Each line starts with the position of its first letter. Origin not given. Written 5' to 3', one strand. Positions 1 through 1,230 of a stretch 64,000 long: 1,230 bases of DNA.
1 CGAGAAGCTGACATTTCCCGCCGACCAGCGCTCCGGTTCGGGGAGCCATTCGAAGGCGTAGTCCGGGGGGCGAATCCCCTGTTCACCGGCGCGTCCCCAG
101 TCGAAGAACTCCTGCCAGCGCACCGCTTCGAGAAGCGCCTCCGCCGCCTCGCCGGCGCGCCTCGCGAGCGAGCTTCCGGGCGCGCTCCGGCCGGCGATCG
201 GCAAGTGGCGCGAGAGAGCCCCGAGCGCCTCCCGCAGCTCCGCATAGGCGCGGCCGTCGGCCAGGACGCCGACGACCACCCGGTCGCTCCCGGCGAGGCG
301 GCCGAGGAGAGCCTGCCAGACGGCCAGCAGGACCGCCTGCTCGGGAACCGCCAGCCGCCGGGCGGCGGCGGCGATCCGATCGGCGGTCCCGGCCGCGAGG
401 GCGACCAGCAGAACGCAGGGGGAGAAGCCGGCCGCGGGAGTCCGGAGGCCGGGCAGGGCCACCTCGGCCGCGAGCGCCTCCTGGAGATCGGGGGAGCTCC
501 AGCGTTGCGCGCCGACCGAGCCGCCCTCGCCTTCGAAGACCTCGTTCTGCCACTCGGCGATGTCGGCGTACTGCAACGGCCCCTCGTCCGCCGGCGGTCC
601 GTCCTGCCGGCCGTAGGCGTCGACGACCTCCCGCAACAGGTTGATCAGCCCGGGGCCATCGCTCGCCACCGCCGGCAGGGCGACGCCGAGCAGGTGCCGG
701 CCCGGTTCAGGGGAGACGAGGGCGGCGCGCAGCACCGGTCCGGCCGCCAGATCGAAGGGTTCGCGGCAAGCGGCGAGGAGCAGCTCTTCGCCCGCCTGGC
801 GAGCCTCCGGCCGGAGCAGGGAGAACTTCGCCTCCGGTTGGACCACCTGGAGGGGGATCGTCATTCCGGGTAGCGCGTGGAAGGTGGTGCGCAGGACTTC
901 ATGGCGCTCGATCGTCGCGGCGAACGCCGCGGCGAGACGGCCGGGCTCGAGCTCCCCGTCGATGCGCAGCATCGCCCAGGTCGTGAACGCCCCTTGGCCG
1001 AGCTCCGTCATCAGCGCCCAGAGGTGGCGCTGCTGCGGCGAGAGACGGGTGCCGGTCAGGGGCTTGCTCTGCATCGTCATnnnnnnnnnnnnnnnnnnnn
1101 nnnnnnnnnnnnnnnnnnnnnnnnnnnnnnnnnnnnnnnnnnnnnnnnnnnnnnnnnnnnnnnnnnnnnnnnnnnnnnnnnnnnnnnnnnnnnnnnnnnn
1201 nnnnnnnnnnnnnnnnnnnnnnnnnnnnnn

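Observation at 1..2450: Intact C domain immediately followed by a catalytically degenerate C-like domain at a gene boundary (C-C0 tandem)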

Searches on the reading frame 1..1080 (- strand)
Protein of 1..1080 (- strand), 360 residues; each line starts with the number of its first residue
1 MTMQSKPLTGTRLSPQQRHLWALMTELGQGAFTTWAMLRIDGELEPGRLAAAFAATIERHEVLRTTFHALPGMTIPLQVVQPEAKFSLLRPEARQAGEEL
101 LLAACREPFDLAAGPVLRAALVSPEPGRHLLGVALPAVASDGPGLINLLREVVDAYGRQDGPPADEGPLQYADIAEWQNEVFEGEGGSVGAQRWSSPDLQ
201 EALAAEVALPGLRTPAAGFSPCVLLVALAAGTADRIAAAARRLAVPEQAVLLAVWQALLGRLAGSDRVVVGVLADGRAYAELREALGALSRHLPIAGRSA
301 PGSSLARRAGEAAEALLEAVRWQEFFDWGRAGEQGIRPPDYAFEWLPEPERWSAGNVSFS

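Call 7: search_protein_families(library=pfam, proteins=[window:1-1080:-], max_evalue=0.01)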
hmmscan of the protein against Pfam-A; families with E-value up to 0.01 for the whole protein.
window:1-1080:- (360 aa): 1 family
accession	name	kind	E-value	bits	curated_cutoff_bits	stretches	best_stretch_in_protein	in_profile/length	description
PF00668.25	Condensation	-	1.2e-32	113.7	30.6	1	13-323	7-327/456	Condensation domain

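Call 10: find_homologous_proteins(query=window:1-1080:-)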
Query window:1-1080:- (360 aa): 29 proteins with E <= 0.001 among 8000 candidates.
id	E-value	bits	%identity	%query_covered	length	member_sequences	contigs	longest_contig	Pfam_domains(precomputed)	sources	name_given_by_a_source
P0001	6.0e-39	152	35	91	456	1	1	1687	PF00668.26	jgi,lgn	jgi:hypothetical protein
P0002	2.4e-36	144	41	60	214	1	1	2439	PF00668.26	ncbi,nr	ncbi:MAG TPA: condensation domain-containing protein, partial [Pyrinomonadaceae bacterium]|nr:conden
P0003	3.9e-34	137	31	99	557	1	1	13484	PF00668.26,PF00501.35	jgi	jgi:hypothetical protein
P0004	1.5e-26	112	36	87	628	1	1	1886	PF00668.26,PF00550.32,PF00501.35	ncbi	ncbi:MAG TPA: condensation domain-containing protein, partial [Streptomyces sp.]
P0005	1.8e-23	102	34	92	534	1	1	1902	PF00668.26,PF00550.32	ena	-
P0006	7.5e-23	100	34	84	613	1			PF00668.26,PF00501.35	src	-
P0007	1.0e-19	89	33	90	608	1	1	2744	PF00668.26,PF00501.35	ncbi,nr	ncbi:MAG TPA: condensation domain-containing protein, partial [Longimicrobiaceae bacterium]|nr:conde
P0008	3.6e-19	87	31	87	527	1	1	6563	PF00668.26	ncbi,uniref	ncbi:condensation domain-containing protein, partial [Streptomyces sp. NPDC019443]|uniref:condensati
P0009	7.0e-18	83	32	84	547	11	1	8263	PF00668.26,PF00550.32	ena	-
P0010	1.1e-16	79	34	78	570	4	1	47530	PF00668.26,PF00550.32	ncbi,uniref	ncbi:condensation domain-containing protein [Streptomyces termitum]|uniref:condensation domain-conta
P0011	7.7e-16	76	33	78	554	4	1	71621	PF00668.26,PF00550.32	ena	-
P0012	1.5e-15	76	34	78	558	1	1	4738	PF00668.26,PF00550.32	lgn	-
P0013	4.9e-15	74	32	78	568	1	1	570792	PF00668.26,PF00550.32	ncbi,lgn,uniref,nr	ncbi:condensation domain-containing protein [Streptomyces sp. NBC_01006]|uniref:condensation domain-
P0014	4.9e-15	74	31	84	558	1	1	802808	PF00668.26,PF00550.32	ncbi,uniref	ncbi:condensation domain-containing protein [Streptomyces sp. NPDC005438]|uniref:condensation domain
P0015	1.6e-14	72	36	48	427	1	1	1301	PF00668.26,PF00550.32,PF13193.13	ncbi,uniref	ncbi:condensation domain-containing protein, partial [Streptosporangium subroseum]|uniref:condensati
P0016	5.1e-14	71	31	73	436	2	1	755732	PF00668.26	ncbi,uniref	ncbi:condensation domain-containing protein [Streptomyces sp. NPDC004327]|uniref:condensation domain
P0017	3.3e-12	65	31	88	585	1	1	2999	PF00668.26,PF13193.13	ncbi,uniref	ncbi:condensation domain-containing protein, partial [Streptomyces sp. NPDC057654]|uniref:condensati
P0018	5.5e-12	64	38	48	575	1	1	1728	PF00668.26,PF00550.32,PF00501.35,PF13193.13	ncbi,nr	ncbi:MAG TPA: condensation domain-containing protein, partial [Thermoanaerobaculia bacterium]|nr:con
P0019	5.3e-11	61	35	60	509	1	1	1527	PF00668.26,PF00501.35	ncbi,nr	ncbi:MAG TPA: condensation domain-containing protein, partial [Longimicrobiaceae bacterium]|nr:conde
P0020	1.7e-10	59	34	48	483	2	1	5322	PF00668.26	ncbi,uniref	ncbi:condensation domain-containing protein, partial [Kitasatospora sp. NPDC053057]|uniref:condensat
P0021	6.0e-10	57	29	77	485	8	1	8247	PF00668.26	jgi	jgi:Condensation domain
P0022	6.0e-9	54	36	51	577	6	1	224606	PF00668.26,PF00501.35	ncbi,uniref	ncbi:condensation domain-containing protein, partial [Kitasatospora sp. NPDC101157]|uniref:condensat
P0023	3.0e-8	52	30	48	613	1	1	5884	PF00668.26,PF00501.35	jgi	-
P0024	8.2e-8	50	29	93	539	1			PF00668.26,PF00550.32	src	-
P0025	1.0e-7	50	29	87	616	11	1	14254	PF00668.26,PF00550.32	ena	-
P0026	1.8e-7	49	36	48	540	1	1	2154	PF00668.26,PF00550.32,PF13193.13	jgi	jgi:acyl carrier protein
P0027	2.6e-5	42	31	51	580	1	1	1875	PF00668.26,PF00550.32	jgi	jgi:hypothetical protein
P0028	3.7e-5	41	30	64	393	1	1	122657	PF00668.26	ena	-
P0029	4.2e-5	41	38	29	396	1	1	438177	PF00668.26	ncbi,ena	-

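Call 17: search_protein_representatives(alignment_id=A2)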
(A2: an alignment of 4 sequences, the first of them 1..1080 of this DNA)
Query: 4 sequences, 428 profile positions. Proteins with E-value up to 0.001 (for the whole library): 102019; up to 1e-10: 76899; up to 1e-30: 34663. The best 150 are listed.
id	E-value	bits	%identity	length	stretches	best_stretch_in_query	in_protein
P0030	0.0e+00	1168.9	-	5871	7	3-425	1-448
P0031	1.4e-285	962.9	-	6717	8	9-426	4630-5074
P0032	3.1e-282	952.0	-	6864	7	13-418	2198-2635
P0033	4.2e-281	948.2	-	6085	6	3-424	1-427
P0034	1.6e-275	929.9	-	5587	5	1-426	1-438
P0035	1.1e-271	917.2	-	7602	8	13-425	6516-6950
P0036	5.9e-271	914.8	-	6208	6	8-421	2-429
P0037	2.9e-261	882.9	-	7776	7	12-425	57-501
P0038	1.9e-260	880.2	-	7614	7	13-423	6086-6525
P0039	3.4e-258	872.8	-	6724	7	11-425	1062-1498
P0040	1.2e-257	870.9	-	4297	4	3-424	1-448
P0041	4.9e-256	865.6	-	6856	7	13-425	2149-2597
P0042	3.5e-252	852.9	-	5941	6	13-424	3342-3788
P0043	5.0e-251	849.1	-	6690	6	13-424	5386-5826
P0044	2.5e-250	846.9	-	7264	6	11-424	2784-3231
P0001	1.8e-206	702.3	-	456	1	2-428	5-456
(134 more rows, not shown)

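Call 18: search_protein_families(library=ncbifam, proteins=[window:1-1080:-, P0001, P0003], max_evalue=0.01)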
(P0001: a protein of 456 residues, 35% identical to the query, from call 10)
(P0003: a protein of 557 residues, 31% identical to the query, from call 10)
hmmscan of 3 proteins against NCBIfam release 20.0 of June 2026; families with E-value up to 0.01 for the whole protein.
window:1-1080:- (360 aa): 4 families
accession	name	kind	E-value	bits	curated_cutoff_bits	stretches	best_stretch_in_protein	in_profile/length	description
NF004282.0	PRK05691.1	subfamily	6.2e-26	88.8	4090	1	14-323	679-998/4334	non-ribosomal peptide synthase/polyketide synthase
NF041803.1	NRPS_SolG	exception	4.7e-05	21.1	2200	0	50-91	152-192/1163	solanimycin non-ribosomal peptide synthetase SolG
NF047350.1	aureusi_NRPS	equivalog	7.1e-05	19.8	2500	1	35-179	1020-1158/2373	aureusimine non-ribosomal peptide synthetase AusA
NF006787.0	PRK09294.1-1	subfamily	0.005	15.8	396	0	33-100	23-91/420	acyltransferase PapA5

P0001 (456 aa): 5 families
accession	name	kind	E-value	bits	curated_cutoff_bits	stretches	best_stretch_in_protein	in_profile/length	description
NF004282.0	PRK05691.1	subfamily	8.8e-42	141.5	4090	1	14-451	676-1118/4334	non-ribosomal peptide synthase/polyketide synthase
NF038078.1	NRPS_MxcG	equivalog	7.2e-13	46.7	2300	1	19-292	10-273/1442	myxochelin non-ribosomal peptide synthetase MxcG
NF041803.1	NRPS_SolG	exception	3.8e-06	24.7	2200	1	40-181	134-271/1163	solanimycin non-ribosomal peptide synthetase SolG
NF047350.1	aureusi_NRPS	equivalog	0.00088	16.2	2500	1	46-194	1023-1156/2373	aureusimine non-ribosomal peptide synthetase AusA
NF007605.2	PRK10252.1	equivalog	0.0077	13.7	2400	0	394-451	384-441/1292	enterobactin non-ribosomal peptide synthetase EntF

P0003 (557 aa): 74 families (the best 25 are shown)
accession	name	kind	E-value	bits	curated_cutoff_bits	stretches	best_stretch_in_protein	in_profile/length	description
NF004282.0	PRK05691.1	subfamily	3.4e-74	249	4090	2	340-528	2117-2306/4334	non-ribosomal peptide synthase/polyketide synthase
NF047350.1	aureusi_NRPS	equivalog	1.7e-41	141.3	2500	2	365-526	368-531/2373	aureusimine non-ribosomal peptide synthetase AusA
NF041803.1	NRPS_SolG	exception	2.3e-32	111.6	2200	1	376-513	526-664/1163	solanimycin non-ribosomal peptide synthetase SolG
TIGR01733.1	AA-adenyl-dom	subfamily_domain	8.7e-30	103.8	317.4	1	437-534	1-99/409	amino acid adenylation domain-containing protein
NF007605.2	PRK10252.1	equivalog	9.6e-25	86.3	2400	1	361-514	406-558/1292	enterobactin non-ribosomal peptide synthetase EntF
NF038078.1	NRPS_MxcG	equivalog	6e-21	73.5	2300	1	367-520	409-566/1442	myxochelin non-ribosomal peptide synthetase MxcG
TIGR03443.1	alpha_am_amid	equivalog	5.5e-20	70.4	1030.1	1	192-506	23-341/1390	L-aminoadipate-semialdehyde dehydrogenase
TIGR03098.1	ligase_PEP_1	hypoth_equivalog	1.6e-19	69.8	592.35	1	412-532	2-128/517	acyl-CoA ligase (AMP-forming), exosortase A system-associated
NF005863.0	PRK07798.1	subfamily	9.2e-18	64.1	543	1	409-525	3-119/540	acyl-CoA synthetase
NF004822.0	PRK06178.1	equivalog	4.4e-16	58.6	782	1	404-528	31-155/571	acyl-CoA synthetase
NF006181.0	PRK08314.1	subfamily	1.6e-15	56.3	705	1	412-527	26-142/563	long-chain-fatty-acid--CoA ligase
NF006182.0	PRK08316.1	subfamily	8.1e-15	54.3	663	1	410-526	11-127/523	fatty acyl-CoA synthetase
NF003417.0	PRK04813.1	subfamily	2.2e-14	52.9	476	1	419-528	12-119/505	D-alanine--poly(phosphoribitol) ligase subunit DltA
NF004837.0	PRK06187.1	subfamily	1.1e-13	50.3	476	1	409-527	7-125/531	long-chain-fatty-acid--CoA ligase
TIGR01734.1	D-ala-DACP-lig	equivalog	4.8e-13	48.5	559.85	1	418-525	8-115/504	D-alanine--poly(phosphoribitol) ligase subunit DltA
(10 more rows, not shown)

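Call 22: find_encoding_contigs(protein=P0003, flank=10000, max_places=4)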
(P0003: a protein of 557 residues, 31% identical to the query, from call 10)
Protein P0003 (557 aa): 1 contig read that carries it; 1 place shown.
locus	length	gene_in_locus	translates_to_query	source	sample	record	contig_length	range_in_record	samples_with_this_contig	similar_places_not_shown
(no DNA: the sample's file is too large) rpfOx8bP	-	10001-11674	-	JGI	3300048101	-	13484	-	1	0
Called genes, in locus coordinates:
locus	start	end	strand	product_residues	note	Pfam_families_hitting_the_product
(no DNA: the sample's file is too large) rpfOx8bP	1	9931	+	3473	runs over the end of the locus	PF00501:AMP-binding, PF23024:AMP-dom_DIP2-like, PF00550:PP-binding, PF00668:Condensation, PF00501:AMP-binding, PF13193:AMP-binding_C, PF00550:PP-binding, PF00668:Condensation, +5 more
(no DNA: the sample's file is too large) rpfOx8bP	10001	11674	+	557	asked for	PF00668:Condensation, PF00501:AMP-binding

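Call 23: find_encoding_contigs(protein=P0030, flank=10000, max_places=4)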
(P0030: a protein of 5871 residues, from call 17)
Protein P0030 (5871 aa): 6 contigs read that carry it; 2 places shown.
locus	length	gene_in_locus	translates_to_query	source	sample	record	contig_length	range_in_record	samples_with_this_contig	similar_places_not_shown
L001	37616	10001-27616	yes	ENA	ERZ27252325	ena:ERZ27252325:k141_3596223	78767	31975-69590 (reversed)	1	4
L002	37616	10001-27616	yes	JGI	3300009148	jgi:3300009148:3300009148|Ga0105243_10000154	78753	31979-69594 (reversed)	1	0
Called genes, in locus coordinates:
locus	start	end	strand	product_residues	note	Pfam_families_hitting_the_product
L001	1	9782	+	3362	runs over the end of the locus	PF00109:ketoacyl-synt, PF02801:Ketoacyl-synt_C, PF16197:KAsynt_C_assoc, PF22336:RhiE-like_linker, PF22621:CurL-like_PKS_C, PF00698:Acyl_transf_1, PF21394:Beta-ketacyl_N, PF00106:adh_short, +9 more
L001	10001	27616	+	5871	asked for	PF00668:Condensation, PF00501:AMP-binding, PF00550:PP-binding, PF13193:AMP-binding_C, PF00668:Condensation, PF00501:AMP-binding, PF00550:PP-binding, PF13193:AMP-binding_C, +9 more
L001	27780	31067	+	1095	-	PF00668:Condensation, PF00501:AMP-binding, PF13193:AMP-binding_C, PF00550:PP-binding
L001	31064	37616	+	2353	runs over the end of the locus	PF00668:Condensation, PF00501:AMP-binding, PF13193:AMP-binding_C, PF00550:PP-binding, PF00668:Condensation, PF02668:TauD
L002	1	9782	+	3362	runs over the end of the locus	PF00109:ketoacyl-synt, PF02801:Ketoacyl-synt_C, PF16197:KAsynt_C_assoc, PF22336:RhiE-like_linker, PF22621:CurL-like_PKS_C, PF00698:Acyl_transf_1, PF21394:Beta-ketacyl_N, PF00106:adh_short, +9 more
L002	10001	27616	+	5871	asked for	PF00668:Condensation, PF00501:AMP-binding, PF00550:PP-binding, PF13193:AMP-binding_C, PF00668:Condensation, PF00501:AMP-binding, PF00550:PP-binding, PF13193:AMP-binding_C, +9 more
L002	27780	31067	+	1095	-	PF00668:Condensation, PF00501:AMP-binding, PF13193:AMP-binding_C, PF00550:PP-binding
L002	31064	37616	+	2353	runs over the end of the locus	PF00668:Condensation, PF00501:AMP-binding, PF13193:AMP-binding_C, PF00550:PP-binding, PF00668:Condensation, PF02668:TauD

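Call 24: search_protein_families(library=pfam, proteins=[L001:5280-9779:+, L001:10001-12400:+], max_evalue=0.001)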
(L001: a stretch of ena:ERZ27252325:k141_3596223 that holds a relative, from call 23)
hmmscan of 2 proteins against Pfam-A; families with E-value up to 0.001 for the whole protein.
L001:5280-9779:+ (1500 aa): 5 families
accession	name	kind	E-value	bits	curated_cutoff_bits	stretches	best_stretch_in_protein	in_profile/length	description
PF00501.34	AMP-binding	-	2.9e-99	332.9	29.9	1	140-488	1-384/384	AMP-binding enzyme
PF00668.25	Condensation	-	1.3e-89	301.4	30.6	2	1023-1467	3-454/456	Condensation domain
PF05050.19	Methyltransf_21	-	1.9e-18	67.6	22.7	1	639-823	1-173/173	Methyltransferase FkbM domain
PF00550.31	PP-binding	-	1.9e-18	66.9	20.8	1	935-998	2-67/67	Phosphopantetheine attachment site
PF13193.12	AMP-binding_C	-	7e-08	33.7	24.5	1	547-586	1-39/76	AMP-binding enzyme C-terminal domain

L001:10001-12400:+ (800 aa): 1 family
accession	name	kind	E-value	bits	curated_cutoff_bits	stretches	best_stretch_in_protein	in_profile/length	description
PF00668.25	Condensation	-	2.8e-159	531.1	30.6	2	487-800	3-316/456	Condensation domain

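Call 30: find_related_loci(query=A2, collection=genome_contigs, flank=10000)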
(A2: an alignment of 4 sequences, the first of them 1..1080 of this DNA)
Query A2 (360 aa) in genome_contigs; peptide patterns used: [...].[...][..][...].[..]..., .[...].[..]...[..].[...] (x = any residue, [..] = any of these).
600 stretches matched a pattern (row limit reached: there are more); 581 encode a relative of the query (tblastn E <= 1e-3); the best 80 are kept; 78 distinct loci.
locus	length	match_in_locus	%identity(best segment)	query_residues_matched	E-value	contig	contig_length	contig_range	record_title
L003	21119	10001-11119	32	1-360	3e-65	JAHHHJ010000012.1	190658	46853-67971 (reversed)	MAG: Kastovskya adunca ATA6-11-RM4 scaffold_65_c1, whole genome shotgun sequence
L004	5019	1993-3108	35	3-360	2e-61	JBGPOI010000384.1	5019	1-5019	MAG: Candidatus Binatia bacterium isolate OBJ_0618_7090110_195 k141_953311_length_5019_cov_30.0996, whole genome shotgun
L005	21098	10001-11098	37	3-360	2e-60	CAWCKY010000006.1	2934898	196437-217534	MAG: uncultured Acidobacteriota bacterium isolate MFD03602.bin.2.40 genome assembly, contig: contig_5274, whole genome s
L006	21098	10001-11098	34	2-360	2e-60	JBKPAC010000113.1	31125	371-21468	MAG: Acidobacteriota bacterium isolate GB_HAYS_MAG_00017 GB_HAYS_000000777155, whole genome shotgun sequence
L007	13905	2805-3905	43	3-360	7e-60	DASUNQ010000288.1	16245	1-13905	MAG TPA_asm: Thermoanaerobaculia bacterium isolate SMAG_U1604 k141_1250548, whole genome shotgun sequence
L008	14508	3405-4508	35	2-360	3e-59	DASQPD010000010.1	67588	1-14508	MAG TPA_asm: Pyrinomonadaceae bacterium isolate SMAG_U10820 k141_2646173, whole genome shotgun sequence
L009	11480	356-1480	33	1-360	4e-59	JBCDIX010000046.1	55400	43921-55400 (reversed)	MAG: Cyanobacteria bacterium P01_H01_bin.21 k141_3141955_length_55400_cov_16.0081, whole genome shotgun sequence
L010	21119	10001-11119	35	2-360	3e-59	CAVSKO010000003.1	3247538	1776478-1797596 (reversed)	MAG: Blastocatellia bacterium isolate MFD09212.bin.1.217 genome assembly, contig: contig_750, whole genome shotgun seque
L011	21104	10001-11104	39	2-360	1e-58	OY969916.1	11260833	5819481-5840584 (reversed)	MAG: uncultured Chloroflexia bacterium isolate MFD01916.bin.3.39 genome assembly, chromosome: 1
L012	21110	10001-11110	33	3-360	1e-58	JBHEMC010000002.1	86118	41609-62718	MAG: Pyrinomonadaceae bacterium isolate S2_bin.48.strict S2_NODE_2, whole genome shotgun sequence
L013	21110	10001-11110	34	1-360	4e-58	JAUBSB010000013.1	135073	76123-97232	Microcoleus sp. LAD1_D3 NODE_40_length_135073_cov_33.866152, whole genome shotgun sequence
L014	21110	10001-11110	34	1-360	4e-56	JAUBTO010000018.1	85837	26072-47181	Microcoleus sp. C2D2 NODE_38_length_85837_cov_43.855970, whole genome shotgun sequence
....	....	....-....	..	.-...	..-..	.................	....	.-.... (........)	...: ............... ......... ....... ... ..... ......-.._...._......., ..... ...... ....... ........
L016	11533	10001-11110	33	1-360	2e-55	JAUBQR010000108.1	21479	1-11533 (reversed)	Microcoleus sp. Pol12B4 NODE_190_length_21479_cov_25.318755, whole genome shotgun sequence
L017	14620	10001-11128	37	2-360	2e-55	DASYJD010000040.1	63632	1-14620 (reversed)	MAG TPA_asm: Thermoanaerobaculia bacterium isolate SMAG_U4286 k141_1840723, whole genome shotgun sequence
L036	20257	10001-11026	31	1-333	3e-50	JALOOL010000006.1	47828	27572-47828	MAG: Hydrococcus sp. Prado102 scaffold_618, whole genome shotgun sequence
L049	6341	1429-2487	34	3-360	3e-48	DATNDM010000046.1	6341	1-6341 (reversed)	MAG TPA_asm: Pyrinomonadaceae bacterium isolate SMAG_U11242 k141_881810, whole genome shotgun sequence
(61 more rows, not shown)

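Call 35: search_protein_families(library=pfam, proteins=[L007:1739-2788:+, L003:8805-9896:+, L049:387-1418:+, L036:8894-9979:+, L001:26555-27613:+], max_evalue=0.01)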
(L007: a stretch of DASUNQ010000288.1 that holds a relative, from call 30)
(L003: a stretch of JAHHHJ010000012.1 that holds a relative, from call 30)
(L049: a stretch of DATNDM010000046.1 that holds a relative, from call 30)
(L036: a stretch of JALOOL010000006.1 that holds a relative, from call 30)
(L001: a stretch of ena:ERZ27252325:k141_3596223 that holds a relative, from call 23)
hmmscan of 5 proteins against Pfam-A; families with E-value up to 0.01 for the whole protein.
L007:1739-2788:+ (350 aa): 1 family
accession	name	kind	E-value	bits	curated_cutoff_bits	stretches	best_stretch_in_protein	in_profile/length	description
PF02668.22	TauD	-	8.7e-54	183.6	27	1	51-338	13-264/267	Taurine catabolism dioxygenase TauD, TfdA family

L003:8805-9896:+ (364 aa): 1 family
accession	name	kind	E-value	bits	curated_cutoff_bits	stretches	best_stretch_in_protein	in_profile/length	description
PF02668.22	TauD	-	2.2e-48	165.9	27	1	65-357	12-265/267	Taurine catabolism dioxygenase TauD, TfdA family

L049:387-1418:+ (344 aa): 1 family
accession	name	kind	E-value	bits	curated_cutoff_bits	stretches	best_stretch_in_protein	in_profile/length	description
PF02668.22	TauD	-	3.9e-49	168.4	27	1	37-332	6-265/267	Taurine catabolism dioxygenase TauD, TfdA family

L036:8894-9979:+ (362 aa): 1 family
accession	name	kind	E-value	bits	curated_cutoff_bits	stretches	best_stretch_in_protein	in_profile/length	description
PF02668.22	TauD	-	1.6e-47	163.1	27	1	58-352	9-265/267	Taurine catabolism dioxygenase TauD, TfdA family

L001:26555-27613:+ (353 aa): 1 family
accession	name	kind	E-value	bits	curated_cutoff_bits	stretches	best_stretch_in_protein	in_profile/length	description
PF02668.22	TauD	-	1.4e-45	156.7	27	1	51-340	12-265/267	Taurine catabolism dioxygenase TauD, TfdA family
